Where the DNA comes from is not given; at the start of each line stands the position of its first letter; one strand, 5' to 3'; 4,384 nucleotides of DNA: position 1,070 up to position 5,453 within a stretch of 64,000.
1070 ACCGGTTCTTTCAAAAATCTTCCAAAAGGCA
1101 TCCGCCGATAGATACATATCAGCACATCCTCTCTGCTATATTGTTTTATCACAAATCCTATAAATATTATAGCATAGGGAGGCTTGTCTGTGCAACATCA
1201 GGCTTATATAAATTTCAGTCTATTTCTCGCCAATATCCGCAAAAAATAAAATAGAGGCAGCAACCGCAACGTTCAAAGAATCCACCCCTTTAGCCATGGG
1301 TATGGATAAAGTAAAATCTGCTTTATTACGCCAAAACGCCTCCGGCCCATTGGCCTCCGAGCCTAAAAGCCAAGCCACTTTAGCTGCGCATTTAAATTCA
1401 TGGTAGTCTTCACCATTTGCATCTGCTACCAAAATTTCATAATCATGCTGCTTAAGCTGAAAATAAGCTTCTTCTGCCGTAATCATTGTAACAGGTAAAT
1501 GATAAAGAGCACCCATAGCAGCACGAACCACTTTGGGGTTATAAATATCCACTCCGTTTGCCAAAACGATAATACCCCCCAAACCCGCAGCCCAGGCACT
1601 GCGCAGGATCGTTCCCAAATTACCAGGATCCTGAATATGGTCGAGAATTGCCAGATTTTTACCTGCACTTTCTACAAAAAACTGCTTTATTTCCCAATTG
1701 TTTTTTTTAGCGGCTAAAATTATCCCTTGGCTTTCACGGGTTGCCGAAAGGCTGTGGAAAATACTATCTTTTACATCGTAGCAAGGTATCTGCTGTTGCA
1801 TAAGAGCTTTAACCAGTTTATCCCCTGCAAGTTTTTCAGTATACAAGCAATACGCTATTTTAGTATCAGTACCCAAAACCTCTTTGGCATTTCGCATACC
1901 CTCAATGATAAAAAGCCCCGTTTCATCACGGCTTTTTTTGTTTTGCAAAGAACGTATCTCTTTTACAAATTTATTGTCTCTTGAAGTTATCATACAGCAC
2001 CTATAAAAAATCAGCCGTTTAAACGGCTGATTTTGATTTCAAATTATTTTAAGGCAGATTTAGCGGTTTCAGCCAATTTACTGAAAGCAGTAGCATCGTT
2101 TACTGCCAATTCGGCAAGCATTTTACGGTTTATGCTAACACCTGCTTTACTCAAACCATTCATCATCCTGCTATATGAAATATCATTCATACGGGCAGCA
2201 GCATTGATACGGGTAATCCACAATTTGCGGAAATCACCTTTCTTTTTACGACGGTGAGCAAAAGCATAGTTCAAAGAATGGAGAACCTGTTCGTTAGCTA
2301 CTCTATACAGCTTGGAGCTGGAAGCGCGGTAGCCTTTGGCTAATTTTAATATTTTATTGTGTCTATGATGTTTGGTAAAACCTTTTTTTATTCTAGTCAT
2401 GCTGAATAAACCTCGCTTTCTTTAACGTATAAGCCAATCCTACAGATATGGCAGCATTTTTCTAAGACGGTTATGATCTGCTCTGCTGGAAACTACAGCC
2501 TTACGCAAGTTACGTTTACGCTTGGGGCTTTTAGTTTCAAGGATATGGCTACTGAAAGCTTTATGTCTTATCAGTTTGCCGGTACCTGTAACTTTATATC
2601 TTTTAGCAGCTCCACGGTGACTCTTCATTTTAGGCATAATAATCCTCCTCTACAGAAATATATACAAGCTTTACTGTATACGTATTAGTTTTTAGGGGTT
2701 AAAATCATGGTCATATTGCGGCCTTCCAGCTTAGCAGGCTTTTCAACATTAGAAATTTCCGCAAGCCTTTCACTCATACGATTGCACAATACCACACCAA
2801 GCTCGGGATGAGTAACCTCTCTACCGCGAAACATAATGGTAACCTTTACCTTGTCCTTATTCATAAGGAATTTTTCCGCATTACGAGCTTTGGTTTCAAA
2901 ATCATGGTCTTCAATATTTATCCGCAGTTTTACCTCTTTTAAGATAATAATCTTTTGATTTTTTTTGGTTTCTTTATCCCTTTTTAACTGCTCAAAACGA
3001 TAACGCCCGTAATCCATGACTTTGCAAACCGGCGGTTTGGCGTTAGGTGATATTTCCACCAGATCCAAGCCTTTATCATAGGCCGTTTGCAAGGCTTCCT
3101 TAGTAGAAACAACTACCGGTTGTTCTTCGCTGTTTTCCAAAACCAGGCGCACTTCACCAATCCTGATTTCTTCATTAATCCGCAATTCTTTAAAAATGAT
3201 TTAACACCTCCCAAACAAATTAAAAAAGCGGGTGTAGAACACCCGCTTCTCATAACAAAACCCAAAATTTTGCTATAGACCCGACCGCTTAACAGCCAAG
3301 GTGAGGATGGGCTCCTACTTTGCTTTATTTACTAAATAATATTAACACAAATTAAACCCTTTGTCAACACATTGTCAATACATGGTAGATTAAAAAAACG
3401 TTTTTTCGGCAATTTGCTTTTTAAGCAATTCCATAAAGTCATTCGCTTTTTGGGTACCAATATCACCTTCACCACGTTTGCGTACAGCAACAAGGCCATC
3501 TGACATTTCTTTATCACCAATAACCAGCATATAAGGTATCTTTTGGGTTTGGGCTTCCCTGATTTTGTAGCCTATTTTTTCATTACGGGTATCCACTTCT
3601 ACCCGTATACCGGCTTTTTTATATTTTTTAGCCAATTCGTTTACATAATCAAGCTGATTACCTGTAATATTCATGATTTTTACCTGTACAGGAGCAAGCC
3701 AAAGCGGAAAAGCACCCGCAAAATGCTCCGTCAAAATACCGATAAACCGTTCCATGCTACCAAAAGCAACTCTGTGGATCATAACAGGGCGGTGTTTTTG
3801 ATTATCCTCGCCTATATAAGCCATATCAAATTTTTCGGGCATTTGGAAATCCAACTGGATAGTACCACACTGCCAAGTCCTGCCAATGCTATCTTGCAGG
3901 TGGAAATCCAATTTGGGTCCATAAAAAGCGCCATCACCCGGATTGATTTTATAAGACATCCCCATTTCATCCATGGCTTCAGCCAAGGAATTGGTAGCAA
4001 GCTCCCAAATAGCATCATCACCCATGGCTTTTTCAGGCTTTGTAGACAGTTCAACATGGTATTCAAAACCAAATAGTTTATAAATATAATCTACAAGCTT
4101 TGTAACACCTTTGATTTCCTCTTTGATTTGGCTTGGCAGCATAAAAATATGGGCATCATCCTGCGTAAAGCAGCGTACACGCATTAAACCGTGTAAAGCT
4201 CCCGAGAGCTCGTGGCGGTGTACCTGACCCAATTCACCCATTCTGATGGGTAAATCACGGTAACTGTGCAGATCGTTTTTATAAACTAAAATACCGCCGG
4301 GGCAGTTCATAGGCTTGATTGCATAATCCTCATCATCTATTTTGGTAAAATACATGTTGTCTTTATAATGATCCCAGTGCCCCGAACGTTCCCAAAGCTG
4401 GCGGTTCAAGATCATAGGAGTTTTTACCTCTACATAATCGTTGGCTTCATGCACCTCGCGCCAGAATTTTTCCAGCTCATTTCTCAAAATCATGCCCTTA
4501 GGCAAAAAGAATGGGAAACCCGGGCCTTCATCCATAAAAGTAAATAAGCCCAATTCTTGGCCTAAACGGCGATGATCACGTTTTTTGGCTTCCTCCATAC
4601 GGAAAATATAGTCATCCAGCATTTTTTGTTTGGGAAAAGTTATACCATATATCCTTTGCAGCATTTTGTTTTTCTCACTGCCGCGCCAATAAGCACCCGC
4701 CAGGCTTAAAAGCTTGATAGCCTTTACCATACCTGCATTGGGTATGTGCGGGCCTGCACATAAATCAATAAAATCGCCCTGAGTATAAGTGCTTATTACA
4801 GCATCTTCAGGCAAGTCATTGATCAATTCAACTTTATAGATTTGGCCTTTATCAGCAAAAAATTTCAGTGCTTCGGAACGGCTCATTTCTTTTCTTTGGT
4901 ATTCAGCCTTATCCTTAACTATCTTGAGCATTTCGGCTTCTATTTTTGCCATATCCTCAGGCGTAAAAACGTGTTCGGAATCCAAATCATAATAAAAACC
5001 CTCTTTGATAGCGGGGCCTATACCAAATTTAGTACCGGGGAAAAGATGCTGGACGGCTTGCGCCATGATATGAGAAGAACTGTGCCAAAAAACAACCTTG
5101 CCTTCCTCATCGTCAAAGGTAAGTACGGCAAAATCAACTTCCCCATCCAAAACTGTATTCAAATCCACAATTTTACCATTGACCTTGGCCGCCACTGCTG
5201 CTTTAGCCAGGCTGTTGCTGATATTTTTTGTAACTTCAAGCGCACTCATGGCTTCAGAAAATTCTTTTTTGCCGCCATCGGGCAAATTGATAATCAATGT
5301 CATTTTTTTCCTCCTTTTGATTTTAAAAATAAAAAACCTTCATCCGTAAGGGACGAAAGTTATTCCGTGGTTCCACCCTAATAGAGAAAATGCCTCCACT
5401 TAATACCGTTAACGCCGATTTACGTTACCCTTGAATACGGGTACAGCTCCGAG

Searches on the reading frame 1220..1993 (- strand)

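Call 35: search_protein_families(library=pfam, max_evalue=0.00001, proteins=[window:1220-1993:-])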
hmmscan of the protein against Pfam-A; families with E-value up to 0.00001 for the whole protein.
window:1220-1993:- (257 aa): 2 families
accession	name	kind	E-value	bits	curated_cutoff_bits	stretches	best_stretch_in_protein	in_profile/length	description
PF00588.24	SpoU_methylase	-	4.4e-37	127.8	29.7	1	115-250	4-141/142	SpoU rRNA Methylase family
PF22435.1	MRM3-like_sub_bind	-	1.9e-17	63.9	27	1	7-92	1-83/84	MRM3-like substrate binding domain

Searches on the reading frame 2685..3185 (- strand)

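Call 35: search_protein_families(library=pfam, max_evalue=0.00001, proteins=[window:2685-3185:-])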
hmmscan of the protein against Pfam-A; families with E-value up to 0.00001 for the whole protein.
window:2685-3185:- (166 aa): 2 families
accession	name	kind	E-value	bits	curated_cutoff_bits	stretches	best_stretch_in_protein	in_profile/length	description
PF00707.27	IF3_C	-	2.1e-35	120.9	34.8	1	82-165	3-86/86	Translation initiation factor IF-3, C-terminal domain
PF05198.21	IF3_N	-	1.5e-28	99.2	26.9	1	3-72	1-69/70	Translation initiation factor IF-3, N-terminal domain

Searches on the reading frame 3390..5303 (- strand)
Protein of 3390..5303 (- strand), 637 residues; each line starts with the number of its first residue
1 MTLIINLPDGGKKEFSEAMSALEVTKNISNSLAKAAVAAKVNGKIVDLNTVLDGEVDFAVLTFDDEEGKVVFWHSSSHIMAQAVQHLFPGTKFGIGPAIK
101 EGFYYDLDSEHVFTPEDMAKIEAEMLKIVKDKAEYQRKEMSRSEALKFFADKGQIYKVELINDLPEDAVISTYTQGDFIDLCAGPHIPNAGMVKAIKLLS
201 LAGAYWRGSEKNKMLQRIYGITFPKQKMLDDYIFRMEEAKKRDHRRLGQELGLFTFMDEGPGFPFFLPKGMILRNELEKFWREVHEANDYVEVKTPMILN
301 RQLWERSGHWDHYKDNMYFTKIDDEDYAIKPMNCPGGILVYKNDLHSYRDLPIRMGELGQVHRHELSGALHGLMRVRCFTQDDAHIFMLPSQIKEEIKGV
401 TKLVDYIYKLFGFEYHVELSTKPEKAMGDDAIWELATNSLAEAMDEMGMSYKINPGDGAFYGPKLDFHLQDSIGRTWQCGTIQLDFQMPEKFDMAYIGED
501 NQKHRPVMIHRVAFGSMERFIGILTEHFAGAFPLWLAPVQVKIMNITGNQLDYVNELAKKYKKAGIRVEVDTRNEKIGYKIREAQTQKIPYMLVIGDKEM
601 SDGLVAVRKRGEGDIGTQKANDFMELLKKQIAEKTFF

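Call 35: search_protein_families(library=pfam, max_evalue=0.00001, proteins=[window:3390-5303:-])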
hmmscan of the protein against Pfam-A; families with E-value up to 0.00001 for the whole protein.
window:3390-5303:- (637 aa): 4 families
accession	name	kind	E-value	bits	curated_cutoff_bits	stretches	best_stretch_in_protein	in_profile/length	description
PF00587.30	tRNA-synt_2b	-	1.4e-48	165.8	29.3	1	321-528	4-179/179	tRNA synthetase class II core domain (G, H, P, S and T)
PF03129.25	HGTP_anticodon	-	1.3e-23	83.4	21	1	540-629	1-93/94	Anticodon binding domain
PF07973.19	tRNA_SAD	-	3.7e-16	59.3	24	1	170-219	1-44/44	Threonyl and Alanyl tRNA synthetase second additional domain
PF02824.27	TGS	-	3.8e-10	40.1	22.2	1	5-55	3-53/60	TGS domain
